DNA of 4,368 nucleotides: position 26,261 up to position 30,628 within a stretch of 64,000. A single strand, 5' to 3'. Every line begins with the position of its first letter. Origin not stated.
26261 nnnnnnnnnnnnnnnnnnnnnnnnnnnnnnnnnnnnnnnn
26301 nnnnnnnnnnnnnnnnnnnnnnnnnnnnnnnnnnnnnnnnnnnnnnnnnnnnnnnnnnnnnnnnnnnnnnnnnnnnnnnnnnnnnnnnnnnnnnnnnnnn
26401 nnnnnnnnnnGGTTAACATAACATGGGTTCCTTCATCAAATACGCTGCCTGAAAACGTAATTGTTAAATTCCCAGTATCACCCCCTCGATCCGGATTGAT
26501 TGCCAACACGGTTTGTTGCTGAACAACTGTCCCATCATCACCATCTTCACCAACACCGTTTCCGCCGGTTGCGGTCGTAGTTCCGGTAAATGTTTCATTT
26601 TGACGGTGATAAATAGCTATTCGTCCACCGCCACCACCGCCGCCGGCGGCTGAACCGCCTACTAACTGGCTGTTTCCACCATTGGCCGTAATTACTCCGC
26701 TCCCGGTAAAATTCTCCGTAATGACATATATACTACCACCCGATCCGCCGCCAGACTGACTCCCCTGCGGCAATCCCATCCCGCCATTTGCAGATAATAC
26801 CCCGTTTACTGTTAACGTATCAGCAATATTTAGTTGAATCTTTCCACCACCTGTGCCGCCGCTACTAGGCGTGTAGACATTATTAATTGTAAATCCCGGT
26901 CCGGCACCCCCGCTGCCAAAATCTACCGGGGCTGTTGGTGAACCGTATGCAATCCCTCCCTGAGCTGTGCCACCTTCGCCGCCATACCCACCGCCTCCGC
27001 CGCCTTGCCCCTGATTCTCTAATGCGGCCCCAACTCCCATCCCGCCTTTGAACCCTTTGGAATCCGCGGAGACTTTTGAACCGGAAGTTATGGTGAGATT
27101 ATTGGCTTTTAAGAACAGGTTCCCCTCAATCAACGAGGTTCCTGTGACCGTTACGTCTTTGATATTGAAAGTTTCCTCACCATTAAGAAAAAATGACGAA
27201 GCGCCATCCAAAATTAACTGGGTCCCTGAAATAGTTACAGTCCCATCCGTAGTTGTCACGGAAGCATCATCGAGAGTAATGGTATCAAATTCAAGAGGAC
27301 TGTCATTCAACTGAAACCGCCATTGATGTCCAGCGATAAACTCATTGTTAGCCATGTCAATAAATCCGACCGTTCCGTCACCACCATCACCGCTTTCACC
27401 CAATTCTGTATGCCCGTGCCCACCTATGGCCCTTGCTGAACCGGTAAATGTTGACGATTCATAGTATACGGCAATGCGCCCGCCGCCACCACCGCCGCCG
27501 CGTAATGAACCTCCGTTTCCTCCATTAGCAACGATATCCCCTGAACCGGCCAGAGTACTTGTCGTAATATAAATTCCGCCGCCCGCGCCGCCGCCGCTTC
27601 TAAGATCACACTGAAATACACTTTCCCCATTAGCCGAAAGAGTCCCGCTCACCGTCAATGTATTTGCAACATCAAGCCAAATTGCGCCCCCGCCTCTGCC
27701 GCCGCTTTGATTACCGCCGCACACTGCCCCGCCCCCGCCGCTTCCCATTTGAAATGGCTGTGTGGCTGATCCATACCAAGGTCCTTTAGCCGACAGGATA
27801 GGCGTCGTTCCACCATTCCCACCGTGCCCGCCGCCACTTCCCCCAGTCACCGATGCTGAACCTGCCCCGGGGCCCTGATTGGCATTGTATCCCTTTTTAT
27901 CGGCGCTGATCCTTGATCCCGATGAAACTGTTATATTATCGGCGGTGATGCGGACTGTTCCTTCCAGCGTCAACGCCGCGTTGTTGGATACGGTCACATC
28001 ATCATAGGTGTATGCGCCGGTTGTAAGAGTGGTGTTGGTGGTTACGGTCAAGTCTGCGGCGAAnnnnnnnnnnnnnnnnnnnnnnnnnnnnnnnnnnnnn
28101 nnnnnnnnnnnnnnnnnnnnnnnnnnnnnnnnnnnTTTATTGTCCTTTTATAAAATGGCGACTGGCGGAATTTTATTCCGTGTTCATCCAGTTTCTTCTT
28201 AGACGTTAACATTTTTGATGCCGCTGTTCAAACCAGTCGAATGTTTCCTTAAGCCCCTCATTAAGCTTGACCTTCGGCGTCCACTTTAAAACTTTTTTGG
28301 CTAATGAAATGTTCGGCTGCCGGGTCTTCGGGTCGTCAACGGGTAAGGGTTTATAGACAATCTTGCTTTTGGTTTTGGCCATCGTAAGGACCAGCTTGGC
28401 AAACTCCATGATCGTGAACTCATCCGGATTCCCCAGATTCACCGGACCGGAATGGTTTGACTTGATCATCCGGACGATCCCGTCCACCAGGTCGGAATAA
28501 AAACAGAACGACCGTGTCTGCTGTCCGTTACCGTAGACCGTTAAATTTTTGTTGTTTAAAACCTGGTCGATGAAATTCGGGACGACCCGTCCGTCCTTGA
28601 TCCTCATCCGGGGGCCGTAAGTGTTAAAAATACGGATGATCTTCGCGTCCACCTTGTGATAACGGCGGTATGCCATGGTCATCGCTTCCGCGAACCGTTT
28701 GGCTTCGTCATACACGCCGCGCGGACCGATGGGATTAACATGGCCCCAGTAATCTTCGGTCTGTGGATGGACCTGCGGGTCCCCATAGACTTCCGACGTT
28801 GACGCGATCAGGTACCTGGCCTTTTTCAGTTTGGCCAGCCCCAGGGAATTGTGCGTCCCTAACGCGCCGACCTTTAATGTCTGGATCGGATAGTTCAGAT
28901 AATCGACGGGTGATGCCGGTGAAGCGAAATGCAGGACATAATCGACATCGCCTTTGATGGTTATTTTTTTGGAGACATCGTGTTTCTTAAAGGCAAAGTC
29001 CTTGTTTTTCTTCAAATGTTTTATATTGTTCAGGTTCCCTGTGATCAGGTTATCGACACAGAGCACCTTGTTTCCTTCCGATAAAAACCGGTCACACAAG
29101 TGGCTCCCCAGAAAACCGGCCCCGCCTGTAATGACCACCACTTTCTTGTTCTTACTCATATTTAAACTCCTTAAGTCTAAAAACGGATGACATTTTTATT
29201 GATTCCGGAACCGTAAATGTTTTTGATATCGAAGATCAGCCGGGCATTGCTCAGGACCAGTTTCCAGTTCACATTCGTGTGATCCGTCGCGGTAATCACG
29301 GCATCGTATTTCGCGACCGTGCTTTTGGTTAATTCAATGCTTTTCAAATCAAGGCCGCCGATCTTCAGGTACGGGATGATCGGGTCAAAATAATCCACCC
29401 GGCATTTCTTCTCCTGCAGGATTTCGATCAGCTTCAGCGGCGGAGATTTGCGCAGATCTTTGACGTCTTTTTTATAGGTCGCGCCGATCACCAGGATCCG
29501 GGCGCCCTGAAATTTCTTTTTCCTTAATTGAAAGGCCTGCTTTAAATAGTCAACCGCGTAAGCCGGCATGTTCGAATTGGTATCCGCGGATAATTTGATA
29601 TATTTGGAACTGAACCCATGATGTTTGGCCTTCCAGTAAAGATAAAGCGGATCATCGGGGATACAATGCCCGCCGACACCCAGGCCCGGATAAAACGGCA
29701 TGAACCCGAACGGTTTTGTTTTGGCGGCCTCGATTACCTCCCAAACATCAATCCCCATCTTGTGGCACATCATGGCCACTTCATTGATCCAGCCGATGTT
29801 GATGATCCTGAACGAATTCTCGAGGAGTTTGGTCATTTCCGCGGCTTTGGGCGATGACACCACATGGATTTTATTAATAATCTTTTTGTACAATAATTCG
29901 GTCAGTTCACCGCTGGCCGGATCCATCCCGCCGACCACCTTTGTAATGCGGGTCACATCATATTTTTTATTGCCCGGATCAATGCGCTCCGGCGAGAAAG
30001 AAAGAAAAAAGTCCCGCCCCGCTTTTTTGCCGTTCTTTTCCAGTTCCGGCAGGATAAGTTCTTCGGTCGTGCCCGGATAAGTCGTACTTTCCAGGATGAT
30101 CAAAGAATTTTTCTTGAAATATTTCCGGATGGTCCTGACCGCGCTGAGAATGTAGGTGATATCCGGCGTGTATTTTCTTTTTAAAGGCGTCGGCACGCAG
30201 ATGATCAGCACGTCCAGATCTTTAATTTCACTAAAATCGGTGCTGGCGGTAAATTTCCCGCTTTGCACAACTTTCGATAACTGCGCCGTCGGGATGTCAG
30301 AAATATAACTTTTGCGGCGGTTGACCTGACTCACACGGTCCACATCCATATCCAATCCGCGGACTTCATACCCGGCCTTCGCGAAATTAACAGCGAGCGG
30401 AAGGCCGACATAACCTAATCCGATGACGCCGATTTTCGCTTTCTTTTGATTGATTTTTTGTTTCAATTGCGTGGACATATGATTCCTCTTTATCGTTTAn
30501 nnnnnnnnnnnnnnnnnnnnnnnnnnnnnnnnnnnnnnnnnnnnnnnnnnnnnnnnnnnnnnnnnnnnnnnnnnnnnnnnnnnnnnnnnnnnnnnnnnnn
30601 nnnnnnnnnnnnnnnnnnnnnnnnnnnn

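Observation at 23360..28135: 1591-aa secreted glycine-rich beta-solenoid protein with an internal tandem module duplication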

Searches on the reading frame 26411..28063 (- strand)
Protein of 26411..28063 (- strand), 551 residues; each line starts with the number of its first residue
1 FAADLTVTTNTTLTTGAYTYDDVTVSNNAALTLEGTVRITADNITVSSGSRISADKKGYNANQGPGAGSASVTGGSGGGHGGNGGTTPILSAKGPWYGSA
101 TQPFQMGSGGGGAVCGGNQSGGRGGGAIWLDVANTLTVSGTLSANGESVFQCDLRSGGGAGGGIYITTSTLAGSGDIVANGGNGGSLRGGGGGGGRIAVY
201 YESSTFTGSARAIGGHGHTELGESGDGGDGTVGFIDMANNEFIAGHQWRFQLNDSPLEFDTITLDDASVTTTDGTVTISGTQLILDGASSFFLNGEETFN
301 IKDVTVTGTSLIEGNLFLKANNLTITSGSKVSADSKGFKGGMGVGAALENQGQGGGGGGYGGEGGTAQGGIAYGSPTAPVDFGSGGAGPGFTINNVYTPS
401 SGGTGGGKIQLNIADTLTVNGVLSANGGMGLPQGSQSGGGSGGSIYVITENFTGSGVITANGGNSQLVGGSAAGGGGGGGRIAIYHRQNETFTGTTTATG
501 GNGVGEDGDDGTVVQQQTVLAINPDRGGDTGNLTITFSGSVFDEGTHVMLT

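Call 27: predict_structure(alignment_id=A1)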
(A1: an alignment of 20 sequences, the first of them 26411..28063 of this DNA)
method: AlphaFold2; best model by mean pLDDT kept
length: 551 residues; sequences in the alignment: 20
mean_pLDDT: 89.0   pTM: 0.84
mean pLDDT of the five models: 89.0, 89.0, 88.3, 86.7, 86.0
residues with pLDDT >= 90: 388; 70-90: 106; 50-70: 35; < 50: 22
segments of 3 or more residues with pLDDT < 50: 520-535, 549-551
pLDDT, mean of each block of 10 residues (from residue 1): 88 96 97 96 98 97 92 87 83 87 95 80 96 98 93 87 98 98 91 98 97 92 88 97 95 90 96 90 97 88 97 95 97 95 81 79 86 90 90 74 94 95 96 80 96 97 80 85 91 96 92 81 38 48 57 48
secondary structure, 60 per line:
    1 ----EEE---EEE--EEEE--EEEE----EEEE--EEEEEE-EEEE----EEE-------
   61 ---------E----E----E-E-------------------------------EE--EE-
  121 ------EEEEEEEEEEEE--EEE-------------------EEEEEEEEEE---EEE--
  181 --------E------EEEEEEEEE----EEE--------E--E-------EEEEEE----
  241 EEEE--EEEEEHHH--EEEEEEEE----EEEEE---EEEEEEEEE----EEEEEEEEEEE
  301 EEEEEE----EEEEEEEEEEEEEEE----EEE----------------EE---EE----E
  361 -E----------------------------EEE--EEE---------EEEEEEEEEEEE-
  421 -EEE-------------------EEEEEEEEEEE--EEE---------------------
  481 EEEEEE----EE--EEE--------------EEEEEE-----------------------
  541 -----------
elements in order: E5-7 E11-13 E16-19 E22-25 E30-33 E36-41 E43-46 E51-53 E127-138 E141-143 E163-172 E176-178 E196-204 E209-211 E231-236 E241-244 E247-251 E257-264 E269-273 E277-285 E290-306 E311-325 E330-332 E391-393 E396-398 E408-419 E422-424 E444-454 E457-459 E481-486 E495-497 E512-517

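Call 32: fold_search(model_id=the predicted structure, library=pdb)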
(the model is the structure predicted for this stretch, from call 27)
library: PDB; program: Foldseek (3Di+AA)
matches with E <= 10: 77; with E <= 0.001: 0
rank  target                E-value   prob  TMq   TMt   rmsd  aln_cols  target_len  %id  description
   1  8cpk_B                1.5e-01  0.28  0.21  0.27  15.8       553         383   11  Crystal structure of EtpA secretion domain from Enterotoxigenic Escherichia coli (released 2024-01-10)
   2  3h09_A                2.0e-01  0.11  0.18  0.13  19.1       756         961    8  The structure of Haemophilus influenzae IgA1 protease (released 2009-04-21)
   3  7o7t                  2.3e-01  0.02  0.10  0.08  23.8       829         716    8  Structure of the PL6 family alginate lyase Patl3640 from Pseudoalteromonas atlantica T6c in complex with 4-deoxy-L-eryth (released 2021-07-28)
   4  8cpk_A                2.5e-01  0.20  0.18  0.23  16.3       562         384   12  Crystal structure of EtpA secretion domain from Enterotoxigenic Escherichia coli (released 2024-01-10)
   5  5uyt_B                2.8e-01  0.14  0.17  0.20  19.2       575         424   10  Crystal structure of ice binding protein from an Antarctic bacterium Flavobacteriaceae (released 2017-10-25)
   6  7dmk_C                3.0e-01  0.02  0.10  0.09  25.5       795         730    9  PL6 alginate lyase BcAlyPL6 (released 2021-10-06)
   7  7dmk_B                5.2e-01  0.01  0.09  0.08  25.1       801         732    9  PL6 alginate lyase BcAlyPL6 (released 2021-10-06)
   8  3h09_B                6.0e-01  0.06  0.18  0.13  18.6       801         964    9  The structure of Haemophilus influenzae IgA1 protease (released 2009-04-21)
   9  1tyv                  6.6e-01  0.06  0.13  0.13  17.6       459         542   14  STRUCTURE OF TAILSPIKE-PROTEIN (released 1997-07-23)
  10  1tsp                  7.6e-01  0.05  0.13  0.13  16.1       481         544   12  CRYSTAL STRUCTURE OF P22 TAILSPIKE PROTEIN: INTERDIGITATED SUBUNITS IN A THERMOSTABLE TRIMER (released 1995-09-15)
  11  4wa0                  9.3e-01  0.06  0.13  0.18  29.4       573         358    9  The structure of a possible adhesin C-terminal domain from Caldicellulosiruptor kronotskyensis (released 2015-03-04)
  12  1qq1                  9.7e-01  0.05  0.14  0.14  16.9       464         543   13  TAILSPIKE PROTEIN, MUTANT E359G (released 2000-04-12)
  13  5gkd_A                1.0e+00  0.02  0.13  0.10  24.5       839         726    9  Structure of PL6 family alginate lyase AlyGC (released 2017-02-08)
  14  2iou_G                1.1e+00  0.06  0.21  0.22  16.6       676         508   11  Major Tropism Determinant P1 (Mtd-P1) Variant Complexed with Bordetella brochiseptica Virulence Factor Pertactin extra (released 2007-10-23)
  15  3riq                  1.2e+00  0.02  0.14  0.14  18.9       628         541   10  Siphovirus 9NA tailspike receptor binding domain (released 2012-02-29)
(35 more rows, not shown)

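Call 73: fold_search(model_id=the predicted structure, library=viral)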
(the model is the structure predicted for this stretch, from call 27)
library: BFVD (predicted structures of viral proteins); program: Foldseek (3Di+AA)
matches with E <= 10: 195; with E <= 0.001: 4
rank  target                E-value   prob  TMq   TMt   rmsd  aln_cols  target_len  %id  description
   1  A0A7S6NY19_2          1.0e-05  1.00  0.25  0.14  12.4       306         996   18  PA14 domain-containing protein [Bathycoccus sp. RCC716 virus 1]
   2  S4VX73                6.5e-05  1.00  0.18  0.23  12.4       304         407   20  Collagen triple helix domain containing protein [Pandoravirus dulcis]
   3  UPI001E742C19         2.5e-04  0.99  0.19  0.25  16.8       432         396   14  (no name look-up for this kind of identifier)
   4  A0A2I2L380            3.9e-04  1.00  0.23  0.26   6.8       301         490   20  Collagen-like protein [Orpheovirus IHUMI-LCC2]
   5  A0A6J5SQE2            1.8e-03  0.96  0.20  0.24  23.6       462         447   13  Uncharacterized protein [uncultured Caudovirales phage]
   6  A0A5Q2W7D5            2.3e-03  0.84  0.16  0.15  21.4       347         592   18  (no name in the UniProt tables at hand)
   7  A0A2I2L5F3            2.7e-03  0.72  0.18  0.13  11.3       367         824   19  Collagen-like protein [Orpheovirus IHUMI-LCC2]
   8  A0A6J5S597            4.4e-03  0.96  0.20  0.28  15.0       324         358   18  Uncharacterized protein [uncultured Caudovirales phage]
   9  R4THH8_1              1.7e-02  0.12  0.11  0.07  24.0       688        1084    8  (no name in the UniProt tables at hand)
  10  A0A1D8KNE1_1          3.3e-02  0.10  0.14  0.10  20.2       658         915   12  Tail fiber protein [Synechococcus phage S-CAM9]
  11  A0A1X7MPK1            4.3e-02  0.13  0.11  0.09  25.4       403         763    9  Fiber [Bottlenose dolphin adenovirus 1]
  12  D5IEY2                4.5e-02  0.30  0.20  0.18  15.7       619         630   11  Uncharacterized protein [Sulfolobus turreted icosahedral virus 2]
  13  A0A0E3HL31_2          4.5e-02  0.16  0.17  0.13  18.8       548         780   11  Baseplate wedge initiator [Synechococcus phage ACG-2014f]
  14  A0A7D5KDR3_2          7.2e-02  0.25  0.18  0.13  20.0       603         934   12  Uncharacterized protein [Synechococcus phage S-CAM7]
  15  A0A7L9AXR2            8.4e-02  0.12  0.13  0.10  22.1       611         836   11  Uncharacterized protein [Pyramimonas orientalis virus]
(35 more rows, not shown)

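Call 74: search_protein_families(library=pfam, alignment_id=A1, max_evalue=10)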
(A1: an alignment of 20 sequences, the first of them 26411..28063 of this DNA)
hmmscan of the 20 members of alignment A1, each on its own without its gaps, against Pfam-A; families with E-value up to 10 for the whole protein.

A. member 1, window:26411-28063:- (551 aa): 0 families

B. families by the number of members that match (of 20 scanned): 4 families
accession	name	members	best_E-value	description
PF22809.1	DUF7014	1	0.024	Domain of unknown function (DUF7014)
PF11777.13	DUF3316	1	0.14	Protein of unknown function (DUF3316)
PF24593.1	DUF7617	1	0.25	Domain of unknown function (DUF7617)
PF04972.22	BON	1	0.96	BON domain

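Call 75: search_solved_structures(query=A1, max_evalue=1, show_alignments=2)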
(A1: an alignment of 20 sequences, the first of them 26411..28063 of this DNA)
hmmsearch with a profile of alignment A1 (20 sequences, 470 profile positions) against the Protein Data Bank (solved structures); distinct sequences matched with E-value up to 1: 1.
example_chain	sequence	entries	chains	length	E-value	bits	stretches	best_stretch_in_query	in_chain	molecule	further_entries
5m77_A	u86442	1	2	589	0.043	15.8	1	309-372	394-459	Alpha-1,6-mannanase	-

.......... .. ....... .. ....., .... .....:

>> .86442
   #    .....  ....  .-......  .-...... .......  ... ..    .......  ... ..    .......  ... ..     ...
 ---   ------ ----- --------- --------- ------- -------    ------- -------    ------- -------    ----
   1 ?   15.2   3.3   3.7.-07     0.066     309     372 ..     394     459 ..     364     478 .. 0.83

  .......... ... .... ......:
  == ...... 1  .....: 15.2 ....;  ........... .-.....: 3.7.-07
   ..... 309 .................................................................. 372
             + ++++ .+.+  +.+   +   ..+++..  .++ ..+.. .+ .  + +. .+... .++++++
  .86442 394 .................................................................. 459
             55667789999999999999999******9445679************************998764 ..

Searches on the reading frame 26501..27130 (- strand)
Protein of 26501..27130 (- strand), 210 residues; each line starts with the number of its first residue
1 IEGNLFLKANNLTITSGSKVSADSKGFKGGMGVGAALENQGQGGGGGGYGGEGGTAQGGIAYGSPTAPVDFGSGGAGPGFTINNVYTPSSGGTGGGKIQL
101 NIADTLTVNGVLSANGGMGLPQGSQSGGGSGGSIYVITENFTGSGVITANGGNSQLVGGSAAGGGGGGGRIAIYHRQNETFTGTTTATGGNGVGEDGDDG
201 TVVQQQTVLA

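Call 85: search_dna_similar(query=window:26501-27130:-, collection=phages, mode=protein, max_evalue=0.001, max_rows=15)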
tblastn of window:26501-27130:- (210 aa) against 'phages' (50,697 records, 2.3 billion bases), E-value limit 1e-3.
No match.

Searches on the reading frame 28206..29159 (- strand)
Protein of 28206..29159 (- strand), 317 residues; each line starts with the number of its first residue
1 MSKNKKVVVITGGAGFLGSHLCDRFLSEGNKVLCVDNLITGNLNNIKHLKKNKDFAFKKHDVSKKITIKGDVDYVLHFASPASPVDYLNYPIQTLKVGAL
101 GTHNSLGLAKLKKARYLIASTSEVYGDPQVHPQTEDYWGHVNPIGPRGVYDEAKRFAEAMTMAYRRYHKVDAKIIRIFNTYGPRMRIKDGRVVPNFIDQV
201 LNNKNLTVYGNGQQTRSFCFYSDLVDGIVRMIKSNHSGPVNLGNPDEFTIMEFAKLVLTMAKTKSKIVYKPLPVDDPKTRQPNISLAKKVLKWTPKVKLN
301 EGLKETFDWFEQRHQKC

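Call 7: search_protein_families(library=pfam, proteins=[window:28206-29159:-], max_evalue=0.001)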
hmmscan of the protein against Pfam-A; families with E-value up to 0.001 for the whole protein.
window:28206-29159:- (317 aa): 7 families
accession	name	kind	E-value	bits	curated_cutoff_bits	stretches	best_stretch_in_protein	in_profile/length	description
PF16363.11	GDP_Man_Dehyd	-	1.1e-50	173.5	27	1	10-306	2-332/332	GDP-mannose 4,6 dehydratase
PF01370.27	Epimerase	-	1.9e-47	162.2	20.9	1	8-243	1-240/240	NAD dependent epimerase/dehydratase family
PF01073.25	3Beta_HSD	-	3.9e-10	39.7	22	1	9-220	1-217/280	3-beta hydroxysteroid dehydrogenase/isomerase family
PF02719.21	Polysacc_synt_2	-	1.5e-09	37.9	20.2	1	145-265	133-251/293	Polysaccharide biosynthesis protein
PF07993.18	NAD_binding_4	-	2.6e-06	27.2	20.1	0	68-178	85-205/258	Male sterility protein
PF04321.23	RmlD_sub_bind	-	2.7e-06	27.1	27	1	8-268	3-238/287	RmlD substrate binding domain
PF00106.31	adh_short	-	1.8e-05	24.8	26.6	1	6-69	1-65/195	short chain dehydrogenase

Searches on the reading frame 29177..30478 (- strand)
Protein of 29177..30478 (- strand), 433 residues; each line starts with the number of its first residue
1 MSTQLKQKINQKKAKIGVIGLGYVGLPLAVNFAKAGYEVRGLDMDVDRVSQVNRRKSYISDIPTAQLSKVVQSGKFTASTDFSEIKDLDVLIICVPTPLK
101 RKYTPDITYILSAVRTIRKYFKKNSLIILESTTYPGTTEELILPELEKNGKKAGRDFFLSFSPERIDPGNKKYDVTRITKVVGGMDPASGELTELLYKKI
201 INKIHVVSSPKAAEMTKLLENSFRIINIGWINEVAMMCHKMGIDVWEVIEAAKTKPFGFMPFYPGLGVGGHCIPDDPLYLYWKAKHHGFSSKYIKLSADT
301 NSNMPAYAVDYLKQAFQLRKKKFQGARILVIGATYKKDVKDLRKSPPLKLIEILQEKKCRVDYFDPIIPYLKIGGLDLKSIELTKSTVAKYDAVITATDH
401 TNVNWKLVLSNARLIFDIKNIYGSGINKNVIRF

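Call 7: search_protein_families(library=pfam, proteins=[window:29177-30478:-], max_evalue=0.001)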
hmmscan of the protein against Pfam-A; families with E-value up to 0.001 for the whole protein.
window:29177-30478:- (433 aa): 7 families
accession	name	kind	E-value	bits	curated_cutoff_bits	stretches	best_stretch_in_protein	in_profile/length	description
PF03721.20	UDPG_MGDP_dh_N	-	1.6e-47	162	27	1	15-191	2-181/187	UDP-glucose/GDP-mannose dehydrogenase family, NAD binding domain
PF00984.24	UDPG_MGDP_dh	-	7.9e-32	109.7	25.4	1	212-302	2-93/94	UDP-glucose/GDP-mannose dehydrogenase family, central domain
PF03720.21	UDPG_MGDP_dh_C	-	1.9e-18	67.2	30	1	329-422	1-101/103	UDP-glucose/GDP-mannose dehydrogenase family, UDP binding domain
PF03446.21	NAD_binding_2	-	1e-08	35.8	21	1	15-141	1-103/161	NAD binding domain of 6-phosphogluconate dehydrogenase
PF02558.23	ApbA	-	9.4e-06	25.7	22.2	1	16-97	1-76/150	Ketopantoate reductase PanE/ApbA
PF02737.24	3HCDH_N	-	1.2e-05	25.8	22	1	15-96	1-87/180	3-hydroxyacyl-CoA dehydrogenase, NAD binding domain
PF01210.29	NAD_Gly3P_dh_N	-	0.00027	21.4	23.1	1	15-109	1-91/158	NAD-dependent glycerol-3-phosphate dehydrogenase N-terminus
